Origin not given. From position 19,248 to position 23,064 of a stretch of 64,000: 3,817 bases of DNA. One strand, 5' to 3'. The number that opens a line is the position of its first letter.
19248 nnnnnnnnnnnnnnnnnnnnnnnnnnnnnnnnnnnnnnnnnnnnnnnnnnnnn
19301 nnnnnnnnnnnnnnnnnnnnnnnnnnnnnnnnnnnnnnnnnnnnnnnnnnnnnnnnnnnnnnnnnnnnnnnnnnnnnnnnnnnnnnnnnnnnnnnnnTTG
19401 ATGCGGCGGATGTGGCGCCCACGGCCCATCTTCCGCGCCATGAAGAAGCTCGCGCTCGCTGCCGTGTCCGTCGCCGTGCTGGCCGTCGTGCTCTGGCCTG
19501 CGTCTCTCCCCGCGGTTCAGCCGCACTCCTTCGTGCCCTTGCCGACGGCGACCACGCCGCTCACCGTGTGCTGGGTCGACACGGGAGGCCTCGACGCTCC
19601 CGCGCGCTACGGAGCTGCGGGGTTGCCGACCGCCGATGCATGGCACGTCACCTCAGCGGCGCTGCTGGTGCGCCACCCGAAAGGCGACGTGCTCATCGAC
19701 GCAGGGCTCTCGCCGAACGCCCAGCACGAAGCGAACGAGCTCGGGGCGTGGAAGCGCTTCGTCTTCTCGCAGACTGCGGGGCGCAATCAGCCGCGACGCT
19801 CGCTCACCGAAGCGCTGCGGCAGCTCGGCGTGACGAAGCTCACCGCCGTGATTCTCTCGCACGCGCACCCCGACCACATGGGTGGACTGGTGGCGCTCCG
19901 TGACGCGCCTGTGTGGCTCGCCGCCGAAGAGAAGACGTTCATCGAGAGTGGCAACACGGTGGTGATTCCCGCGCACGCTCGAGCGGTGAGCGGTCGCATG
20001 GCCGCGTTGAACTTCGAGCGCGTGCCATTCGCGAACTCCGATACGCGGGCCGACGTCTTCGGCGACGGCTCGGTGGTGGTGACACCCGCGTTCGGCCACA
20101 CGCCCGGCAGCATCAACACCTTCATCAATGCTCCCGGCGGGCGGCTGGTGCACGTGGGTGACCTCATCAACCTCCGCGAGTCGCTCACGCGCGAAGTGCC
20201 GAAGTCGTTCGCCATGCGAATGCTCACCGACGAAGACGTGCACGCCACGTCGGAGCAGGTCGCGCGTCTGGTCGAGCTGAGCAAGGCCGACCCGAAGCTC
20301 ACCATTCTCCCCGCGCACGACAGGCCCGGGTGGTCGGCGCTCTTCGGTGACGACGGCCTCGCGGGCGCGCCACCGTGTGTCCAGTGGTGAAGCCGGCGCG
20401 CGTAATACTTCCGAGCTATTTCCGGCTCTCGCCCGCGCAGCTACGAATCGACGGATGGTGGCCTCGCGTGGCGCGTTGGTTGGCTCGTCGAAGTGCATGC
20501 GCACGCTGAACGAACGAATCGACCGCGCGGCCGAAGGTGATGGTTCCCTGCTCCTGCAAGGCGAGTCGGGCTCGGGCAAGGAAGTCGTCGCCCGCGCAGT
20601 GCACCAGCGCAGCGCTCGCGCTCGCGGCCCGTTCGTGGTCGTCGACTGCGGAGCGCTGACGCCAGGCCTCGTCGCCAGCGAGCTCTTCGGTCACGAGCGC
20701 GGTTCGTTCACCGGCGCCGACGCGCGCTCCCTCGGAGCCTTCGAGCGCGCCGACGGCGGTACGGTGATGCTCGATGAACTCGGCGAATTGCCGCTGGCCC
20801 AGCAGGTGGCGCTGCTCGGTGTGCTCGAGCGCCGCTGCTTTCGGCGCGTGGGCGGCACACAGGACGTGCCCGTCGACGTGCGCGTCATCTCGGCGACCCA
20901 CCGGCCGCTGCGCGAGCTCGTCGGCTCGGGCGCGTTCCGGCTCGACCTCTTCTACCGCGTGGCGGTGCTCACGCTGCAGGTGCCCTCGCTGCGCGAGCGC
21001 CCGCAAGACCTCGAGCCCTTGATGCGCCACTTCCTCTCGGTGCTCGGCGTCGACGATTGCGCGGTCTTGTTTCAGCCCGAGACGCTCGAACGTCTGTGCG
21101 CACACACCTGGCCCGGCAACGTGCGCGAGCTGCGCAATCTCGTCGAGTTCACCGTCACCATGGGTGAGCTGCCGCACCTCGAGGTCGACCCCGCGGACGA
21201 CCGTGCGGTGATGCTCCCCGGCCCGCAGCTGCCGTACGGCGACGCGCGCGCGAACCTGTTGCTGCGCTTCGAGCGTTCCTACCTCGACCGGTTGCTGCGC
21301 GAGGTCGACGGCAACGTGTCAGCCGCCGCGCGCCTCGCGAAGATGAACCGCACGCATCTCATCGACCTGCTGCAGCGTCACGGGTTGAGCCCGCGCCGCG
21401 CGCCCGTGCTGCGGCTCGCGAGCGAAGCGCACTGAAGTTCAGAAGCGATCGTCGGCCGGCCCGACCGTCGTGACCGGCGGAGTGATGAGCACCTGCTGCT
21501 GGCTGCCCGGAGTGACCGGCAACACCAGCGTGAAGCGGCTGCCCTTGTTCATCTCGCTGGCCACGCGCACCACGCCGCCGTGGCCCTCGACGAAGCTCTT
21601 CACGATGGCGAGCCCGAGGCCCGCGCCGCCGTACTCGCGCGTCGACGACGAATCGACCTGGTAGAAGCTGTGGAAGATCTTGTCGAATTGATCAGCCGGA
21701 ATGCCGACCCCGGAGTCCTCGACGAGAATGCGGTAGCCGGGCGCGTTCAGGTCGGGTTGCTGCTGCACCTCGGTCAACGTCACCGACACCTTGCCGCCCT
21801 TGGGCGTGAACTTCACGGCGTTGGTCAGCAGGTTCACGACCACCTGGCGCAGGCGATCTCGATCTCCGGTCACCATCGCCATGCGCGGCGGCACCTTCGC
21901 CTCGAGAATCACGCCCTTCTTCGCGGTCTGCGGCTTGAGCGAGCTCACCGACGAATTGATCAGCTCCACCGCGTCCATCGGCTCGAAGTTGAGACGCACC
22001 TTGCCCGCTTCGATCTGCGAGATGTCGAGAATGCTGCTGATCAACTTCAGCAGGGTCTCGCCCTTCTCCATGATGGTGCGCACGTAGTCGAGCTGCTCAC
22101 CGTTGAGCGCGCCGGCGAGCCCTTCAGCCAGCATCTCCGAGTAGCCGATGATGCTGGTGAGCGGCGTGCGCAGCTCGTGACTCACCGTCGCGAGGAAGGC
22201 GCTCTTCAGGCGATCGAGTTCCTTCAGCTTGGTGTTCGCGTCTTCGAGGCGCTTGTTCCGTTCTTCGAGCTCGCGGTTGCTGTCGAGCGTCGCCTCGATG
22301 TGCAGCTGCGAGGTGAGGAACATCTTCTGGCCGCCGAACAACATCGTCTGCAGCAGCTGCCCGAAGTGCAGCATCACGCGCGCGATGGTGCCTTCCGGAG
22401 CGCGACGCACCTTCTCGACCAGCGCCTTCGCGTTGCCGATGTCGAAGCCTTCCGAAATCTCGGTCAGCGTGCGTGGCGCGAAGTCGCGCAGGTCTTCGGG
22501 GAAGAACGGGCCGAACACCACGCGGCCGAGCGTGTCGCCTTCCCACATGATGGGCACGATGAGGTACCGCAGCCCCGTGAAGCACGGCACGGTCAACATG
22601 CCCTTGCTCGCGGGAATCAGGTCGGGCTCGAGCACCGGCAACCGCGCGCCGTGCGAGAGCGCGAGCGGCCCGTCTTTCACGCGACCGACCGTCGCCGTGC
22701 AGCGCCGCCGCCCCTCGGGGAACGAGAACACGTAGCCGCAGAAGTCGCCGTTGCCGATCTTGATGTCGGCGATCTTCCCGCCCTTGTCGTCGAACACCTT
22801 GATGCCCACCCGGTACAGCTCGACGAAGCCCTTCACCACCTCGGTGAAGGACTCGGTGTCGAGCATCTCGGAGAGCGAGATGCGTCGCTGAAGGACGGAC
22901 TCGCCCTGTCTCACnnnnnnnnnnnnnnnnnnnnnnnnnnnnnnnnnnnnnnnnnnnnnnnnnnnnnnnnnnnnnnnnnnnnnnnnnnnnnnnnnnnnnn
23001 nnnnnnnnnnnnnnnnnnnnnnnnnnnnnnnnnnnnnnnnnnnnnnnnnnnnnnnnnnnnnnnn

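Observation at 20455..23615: MglA-like Ras GTPase wired to an orphan cytoplasmic histidine kinase, convergent with a sensor-less sigma-54 activator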

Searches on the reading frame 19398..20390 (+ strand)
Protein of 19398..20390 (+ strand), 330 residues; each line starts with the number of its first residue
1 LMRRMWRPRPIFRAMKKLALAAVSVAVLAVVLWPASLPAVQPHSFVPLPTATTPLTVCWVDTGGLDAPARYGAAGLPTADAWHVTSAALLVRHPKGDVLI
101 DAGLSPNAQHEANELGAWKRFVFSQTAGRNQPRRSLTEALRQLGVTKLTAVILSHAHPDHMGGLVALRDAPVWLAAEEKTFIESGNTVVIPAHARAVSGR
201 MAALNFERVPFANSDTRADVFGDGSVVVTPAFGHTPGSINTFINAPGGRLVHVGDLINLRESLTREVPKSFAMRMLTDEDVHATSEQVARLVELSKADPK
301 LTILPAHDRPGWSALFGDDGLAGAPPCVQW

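Call 5: search_protein_families(library=pfam, proteins=[window:19398-20390:+], max_evalue=0.01)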
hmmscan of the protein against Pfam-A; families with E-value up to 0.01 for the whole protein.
window:19398-20390:+ (330 aa): 2 families
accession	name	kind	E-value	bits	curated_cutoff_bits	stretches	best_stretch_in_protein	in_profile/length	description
PF00753.33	Lactamase_B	-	3.6e-20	73.2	22.7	1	86-307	6-196/196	Metallo-beta-lactamase superfamily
PF12706.13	Lactamase_B_2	-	3.3e-09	37.1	27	1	98-297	3-192/200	Beta-lactamase superfamily domain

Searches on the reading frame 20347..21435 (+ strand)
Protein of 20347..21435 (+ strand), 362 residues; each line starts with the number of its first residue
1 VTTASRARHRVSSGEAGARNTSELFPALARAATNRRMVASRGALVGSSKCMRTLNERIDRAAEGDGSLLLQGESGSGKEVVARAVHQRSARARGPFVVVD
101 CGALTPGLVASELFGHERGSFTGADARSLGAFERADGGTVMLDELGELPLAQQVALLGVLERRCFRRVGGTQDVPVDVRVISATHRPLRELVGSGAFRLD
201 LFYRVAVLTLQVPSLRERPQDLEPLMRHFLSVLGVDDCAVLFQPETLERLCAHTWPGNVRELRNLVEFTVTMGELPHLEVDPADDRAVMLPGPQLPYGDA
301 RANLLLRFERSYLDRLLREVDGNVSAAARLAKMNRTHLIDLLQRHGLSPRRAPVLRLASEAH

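Call 5: search_protein_families(library=pfam, proteins=[window:20347-21435:+], max_evalue=0.01)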
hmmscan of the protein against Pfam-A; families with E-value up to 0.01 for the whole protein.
window:20347-21435:+ (362 aa): 7 families
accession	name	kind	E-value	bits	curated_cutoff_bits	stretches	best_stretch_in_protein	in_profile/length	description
PF00158.32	Sigma54_activat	-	2.9e-60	203.2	20.2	1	44-210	1-167/168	Sigma-54 interaction domain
PF14532.12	Sigma54_activ_2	-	6.5e-18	65.7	25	1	45-215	1-138/138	Sigma-54 interaction domain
PF25601.1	AAA_lid_14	-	2.2e-14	53.4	27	1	216-278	1-65/87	AAA+ ATPase lid domain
PF13191.12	AAA_16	-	2.7e-06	28.4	32.6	1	44-162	2-122/167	AAA ATPase domain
PF07728.20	AAA_5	-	2.9e-05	24.5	22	1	68-187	2-124/139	AAA domain (dynein-related subfamily)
PF00493.29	MCM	-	0.0017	17.9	23.3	1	61-163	53-148/224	MCM P-loop domain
PF02954.25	HTH_8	-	0.0054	16.9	22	0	308-338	5-35/42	Bacterial regulatory protein, Fis family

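Call 6: search_protein_families(library=ncbifam, proteins=[window:20347-21435:+], max_evalue=0.01)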
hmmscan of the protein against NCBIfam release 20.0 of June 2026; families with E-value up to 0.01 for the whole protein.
window:20347-21435:+ (362 aa): 26 families (the best 25 are shown)
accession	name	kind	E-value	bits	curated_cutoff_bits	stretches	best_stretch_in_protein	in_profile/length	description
TIGR01817.1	nifA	equivalog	4.2e-81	273.3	528.85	1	30-274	184-429/534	nif-specific transcriptional activator NifA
TIGR01818.1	ntrC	equivalog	4.3e-78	263.2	558.6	1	37-273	129-367/463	nitrogen regulation protein NR(I)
TIGR02915.1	PEP_resp_reg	equivalog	4.6e-78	263.1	502.6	1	34-347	126-444/445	PEP-CTERM-box response regulator transcription factor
NF038308.1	RNA_repair_RtcR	equivalog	2.9e-77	260.7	650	1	39-285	177-434/530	RNA repair transcriptional activator RtcR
NF008469.0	PRK11361.1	equivalog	1.2e-75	255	714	1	43-349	144-458/461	acetoacetate metabolism transcriptional regulator AtoC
NF011695.0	PRK15115.1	equivalog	3.3e-75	253.5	763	1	40-348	133-439/445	two-component system response regulator GlrR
NF003451.0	PRK05022.1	equivalog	2.4e-74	250.9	476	1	33-347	181-510/512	nitric oxide reductase transcriptional regulator NorR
NF041552.1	TF_PrdR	equivalog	3.7e-73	246.8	795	1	34-339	259-570/577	sigma-54 dependent transcriptional regulator PrdR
NF011953.0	PRK15424.1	equivalog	9.9e-73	245.5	703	1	32-344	209-533/538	propionate catabolism operon regulatory protein PrpR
TIGR02329.1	propionate_PrpR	equivalog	4.2e-72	243.5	499.2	1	33-270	201-448/526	propionate catabolism operon regulatory protein PrpR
NF050807.1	TransRegFlbDCaul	equivalog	1.4e-69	235.1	750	1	7-281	82-359/454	sigma-54-dependent transcriptional regulator FlbD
NF051870.1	NAssimRespRegNtrX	equivalog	2.8e-69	234.2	600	1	34-343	131-448/452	nitrogen assimilation response regulator NtrX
TIGR02974.1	phageshock_pspF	equivalog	5.2e-66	223.2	443.55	1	44-273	1-233/336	phage shock protein operon transcriptional activator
NF007689.0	PRK10365.1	equivalog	5.2e-65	220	760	1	35-272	132-371/441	sigma-54-dependent response regulator transcription factor ZraR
NF008085.0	PRK10820.1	equivalog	6.6e-63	213.1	576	1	43-351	205-516/520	transcriptional regulator TyrR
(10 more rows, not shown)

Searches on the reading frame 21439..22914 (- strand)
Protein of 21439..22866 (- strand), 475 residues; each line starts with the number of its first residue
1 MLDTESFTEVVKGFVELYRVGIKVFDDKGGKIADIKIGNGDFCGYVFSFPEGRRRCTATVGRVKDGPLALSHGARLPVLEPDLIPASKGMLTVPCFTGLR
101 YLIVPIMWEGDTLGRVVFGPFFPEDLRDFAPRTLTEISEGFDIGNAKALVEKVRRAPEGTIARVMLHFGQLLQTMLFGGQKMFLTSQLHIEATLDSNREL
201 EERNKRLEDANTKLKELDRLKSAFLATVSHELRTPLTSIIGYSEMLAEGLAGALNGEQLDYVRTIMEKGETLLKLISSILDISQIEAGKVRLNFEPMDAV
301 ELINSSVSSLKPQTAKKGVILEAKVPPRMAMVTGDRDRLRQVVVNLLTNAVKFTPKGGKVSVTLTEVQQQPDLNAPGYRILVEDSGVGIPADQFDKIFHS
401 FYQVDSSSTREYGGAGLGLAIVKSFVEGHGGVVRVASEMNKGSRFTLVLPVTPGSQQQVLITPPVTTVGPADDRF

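Call 5: search_protein_families(library=pfam, proteins=[window:21439-22866:-], max_evalue=0.01)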
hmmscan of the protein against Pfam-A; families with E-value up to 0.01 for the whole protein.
window:21439-22866:- (475 aa): 3 families
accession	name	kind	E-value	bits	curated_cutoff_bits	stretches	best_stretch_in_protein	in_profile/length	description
PF02518.31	HATPase_c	-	1.2e-30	106.6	26.4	1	334-452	1-110/111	Histidine kinase-, DNA gyrase B-, and HSP90-like ATPase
PF00512.31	HisKA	-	7.4e-21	74.4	26.9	1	221-288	2-66/66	His Kinase A (phospho-acceptor) domain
PF10114.15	PocR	-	5.3e-19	69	23.9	1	1-176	2-158/162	Sensory domain found in PocR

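Call 6: search_protein_families(library=ncbifam, proteins=[window:21439-22866:-], max_evalue=0.01)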
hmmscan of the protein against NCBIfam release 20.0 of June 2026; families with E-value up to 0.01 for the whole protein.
window:21439-22866:- (475 aa): 84 families (the best 25 are shown)
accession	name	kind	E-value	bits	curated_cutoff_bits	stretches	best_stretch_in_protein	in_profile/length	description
NF046044.1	PnpS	equivalog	3e-67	227.3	400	1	212-450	161-390/390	two-component system histidine kinase PnpS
TIGR02956.1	TMAO_torS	equivalog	3.3e-62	210.8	676.5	1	196-460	439-691/967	TMAO reductase system sensor histidine kinase/response regulator TorS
NF041947.1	LuxQ_Vibrio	equivalog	1.5e-59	201.8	1200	1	202-458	453-703/843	quorum-sensing autoinducer 2 sensor kinase/phosphatase LuxQ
NF008318.0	PRK11107.1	equivalog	1e-58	199.2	890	1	199-453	271-520/920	two-component sensor histidine kinase BarA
NF038297.2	hybrid_HK_HrmK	equivalog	1.9e-57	195.3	725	1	195-458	209-464/607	hybrid histidine kinase/response regulator HrmK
NF033092.0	HK_WalK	equivalog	4.2e-57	194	725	1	212-451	363-594/594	cell wall metabolism sensor histidine kinase WalK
TIGR02966.1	phoR_proteo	equivalog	1.6e-56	191.8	334.2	1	212-448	105-332/333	phosphate regulon sensor histidine kinase PhoR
NF047874.1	MASE3_PAS_HK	subfamily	6.6e-54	183.8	560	1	198-453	379-627/655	MASE3 domain-containing sensor histidine kinase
NF045901.1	HisKinLetSLeg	equivalog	5.7e-53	180.1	1650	1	195-449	264-516/906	two-component system sensor histidine kinase LetS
NF008302.0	PRK11091.1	equivalog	2.7e-52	178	838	1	198-453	264-507/779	aerobic respiration two-component sensor histidine kinase ArcB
NF011874.0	PRK15347.1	equivalog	4.3e-50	170.6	852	1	199-455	376-618/921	two component system sensor kinase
NF047465.1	hybrid_HK_LvrA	exception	2.1e-49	168.3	1200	1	194-452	175-423/819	hybrid histidine kinase/response regulator LvrA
NF050805.1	CellDivHKDivJCaul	equivalog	3.4e-46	157.6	1000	1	202-452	279-521/531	cell cycle sensor histidine kinase DivJ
NF012163.2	BaeS_SmeS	equivalog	6.8e-46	157.1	500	1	192-448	211-455/457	sensor histidine kinase efflux regulator BaeS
NF008543.0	PRK11466.1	equivalog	1e-45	156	982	1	199-452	427-663/914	TMAO reductase system sensor histidine kinase/response regulator TorS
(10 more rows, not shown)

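Call 68: predict_structure(alignment_id=A1)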
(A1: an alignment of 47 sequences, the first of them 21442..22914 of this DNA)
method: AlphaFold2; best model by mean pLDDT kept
length: 491 residues; sequences in the alignment: 47
mean_pLDDT: 89.7   pTM: 0.65
mean pLDDT of the five models: 89.7, 87.7, 86.5, 85.2, 84.9
residues with pLDDT >= 90: 348; 70-90: 111; 50-70: 11; < 50: 21
segments of 3 or more residues with pLDDT < 50: 473-491
pLDDT, mean of each block of 10 residues (from residue 1): 74 95 97 96 96 87 96 93 80 89 90 94 95 95 82 92 93 95 96 96 94 96 96 87 84 89 91 91 88 86 89 98 97 98 95 97 96 98 93 97 95 89 61 91 95 97 95 51 41 39
secondary structure, 60 per line:
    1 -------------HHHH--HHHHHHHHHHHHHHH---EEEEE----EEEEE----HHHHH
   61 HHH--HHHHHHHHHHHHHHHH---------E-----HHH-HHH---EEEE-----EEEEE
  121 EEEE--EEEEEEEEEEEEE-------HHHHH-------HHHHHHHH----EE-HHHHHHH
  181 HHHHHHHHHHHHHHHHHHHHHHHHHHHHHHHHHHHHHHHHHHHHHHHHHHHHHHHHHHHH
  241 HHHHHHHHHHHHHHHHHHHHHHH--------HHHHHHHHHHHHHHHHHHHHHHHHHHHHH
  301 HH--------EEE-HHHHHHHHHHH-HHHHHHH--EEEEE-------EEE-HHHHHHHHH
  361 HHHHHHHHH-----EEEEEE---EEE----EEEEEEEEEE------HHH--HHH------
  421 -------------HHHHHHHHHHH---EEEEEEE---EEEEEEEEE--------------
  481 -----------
elements in order: H14-17 H20-34 E38-42 E47-51 H56-63 H66-81 E107-110 E116-124 E127-139 H147-151 H159-166 H174-263 H272-302 E311-313 H315-325 H327-333 E336-340 E348-350 H352-369 E375-380 E384-386 E391-400 H434-444 E448-454 E458-466

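Call 70: fold_search(model_id=the predicted structure, library=pdb)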
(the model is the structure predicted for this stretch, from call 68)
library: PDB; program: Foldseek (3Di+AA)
matches with E <= 10: 576; with E <= 0.001: 312
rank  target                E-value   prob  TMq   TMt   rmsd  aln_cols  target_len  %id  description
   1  6rh0_B                5.9e-21  1.00  0.37  0.72   5.7       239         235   39  Revisiting pH-gated conformational switch. Complex HK853-RR468 pH 5.5 (released 2020-02-19)
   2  6rh0_A                1.1e-20  1.00  0.37  0.73   5.7       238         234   39  Revisiting pH-gated conformational switch. Complex HK853-RR468 pH 5.5 (released 2020-02-19)
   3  9a5d_A                1.3e-20  1.00  0.40  0.32  34.4       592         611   19  Integrative model of WALK-YYCH by crosslinking MS and deep learning (released 2024-09-18)
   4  5uht_A                1.6e-20  1.00  0.38  0.73   5.4       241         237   38  Structure of the Thermotoga maritima HK853-BeF3-RR468 complex at pH 5.0 (released 2017-12-27)
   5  6rgz_A                1.8e-20  1.00  0.37  0.71   5.9       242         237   38  Revisiting pH-gated conformational switch. Complex HK853-RR468 pH 6.5 (released 2020-02-19)
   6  6rh7_A                2.2e-20  1.00  0.37  0.71   5.9       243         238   39  Revisiting pH-gated conformational switch. Complex HK853 mutant H260A -RR468 mutant D53A pH 7.5 (released 2020-02-19)
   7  6rh7_B                6.5e-20  1.00  0.36  0.71   5.9       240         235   38  Revisiting pH-gated conformational switch. Complex HK853 mutant H260A -RR468 mutant D53A pH 7.5 (released 2020-02-19)
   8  7z8n_A                6.5e-20  1.00  0.47  0.75   6.3       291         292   33  GacS histidine kinase from Pseudomonas aeruginosa (released 2022-07-13)
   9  6rgy_B                8.5e-20  1.00  0.37  0.72   5.6       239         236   38  Revisiting pH-gated conformational switch. Complex HK853-RR468 pH 7.5 (released 2020-02-19)
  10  6rh8_A                9.0e-20  1.00  0.36  0.71   5.8       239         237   38  Revisiting pH-gated conformational switch. Complex HK853 mutant H260A -RR468 mutant D53A pH 5.3 (released 2020-02-19)
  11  6rgy_A                9.0e-20  1.00  0.36  0.70   5.9       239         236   38  Revisiting pH-gated conformational switch. Complex HK853-RR468 pH 7.5 (released 2020-02-19)
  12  9jfj_A                1.0e-19  1.00  0.38  0.76   5.2       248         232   33  Crystal structure of the cytoplasmic domain of ZraS in ADP-bound form (released 2025-03-26)
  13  4jav_A                1.2e-19  1.00  0.34  0.65   8.4       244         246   38  Structural basis of a rationally rewired protein-protein interface (HK853wt and RR468mutant V13P, L14I, I17M and N21V) (released 2013-09-04)
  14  4jas_A                1.4e-19  1.00  0.37  0.72   6.3       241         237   40  Structural basis of a rationally rewired protein-protein interface (HK853mutant A268V, A271G, T275M, V294T and D297E a (released 2013-09-04)
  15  6rfv_B                1.6e-19  1.00  0.37  0.73   5.7       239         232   38  Revisiting pH-gated conformational switch. Complex HK853-RR468 pH 7 (released 2020-02-19)
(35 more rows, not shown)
